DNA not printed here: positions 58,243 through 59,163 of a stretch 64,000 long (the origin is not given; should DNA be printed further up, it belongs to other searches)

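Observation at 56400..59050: Acquired AT-rich type II R-M-like island: Eco57I-family gamma MTase (TaqI-like TRD) translationally coupled to an unclassifiable 206-aa PD-(D/E)xK-like protein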

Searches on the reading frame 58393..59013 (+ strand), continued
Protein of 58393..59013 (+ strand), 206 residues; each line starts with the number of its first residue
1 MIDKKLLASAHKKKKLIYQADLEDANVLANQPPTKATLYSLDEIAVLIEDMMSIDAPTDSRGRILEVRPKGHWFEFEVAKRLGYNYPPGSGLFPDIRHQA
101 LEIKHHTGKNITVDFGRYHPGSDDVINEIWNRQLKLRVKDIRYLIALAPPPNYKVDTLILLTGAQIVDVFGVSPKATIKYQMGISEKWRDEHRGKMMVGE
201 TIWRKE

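Call 89: predict_structure(alignment_id=A2)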
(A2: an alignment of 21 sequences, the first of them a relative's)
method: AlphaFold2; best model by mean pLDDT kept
length: 389 residues; sequences in the alignment: 21
mean_pLDDT: 88.8   pTM: 0.64
mean pLDDT of the five models: 88.8, 88.8, 88.6, 88.1, 86.6
residues with pLDDT >= 90: 220; 70-90: 146; 50-70: 23; < 50: 0
segments of 3 or more residues with pLDDT < 50: none
pLDDT, mean of each block of 10 residues (from residue 1): 94 94 95 96 98 90 97 95 89 96 89 86 85 94 95 94 73 79 93 92 81 91 80 92 96 88 77 91 65 90 84 87 91 96 89 95 92 71 86
secondary structure, 60 per line:
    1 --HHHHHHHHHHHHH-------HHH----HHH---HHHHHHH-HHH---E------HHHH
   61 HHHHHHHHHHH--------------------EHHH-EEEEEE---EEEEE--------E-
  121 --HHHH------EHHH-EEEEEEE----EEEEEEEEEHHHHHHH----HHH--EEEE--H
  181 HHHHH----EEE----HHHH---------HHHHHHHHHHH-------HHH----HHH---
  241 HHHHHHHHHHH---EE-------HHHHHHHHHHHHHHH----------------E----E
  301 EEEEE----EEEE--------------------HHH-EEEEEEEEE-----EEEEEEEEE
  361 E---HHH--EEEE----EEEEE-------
elements in order: H3-15 H36-42 H57-71 E97-102 E106-110 H123-126 E138-144 E149-157 H158-164 E174-177 H180-185 E190-192 H197-200 H210-220 H241-251 H264-278 E300-305 E310-313 E338-346 E352-361 E370-373 E378-382
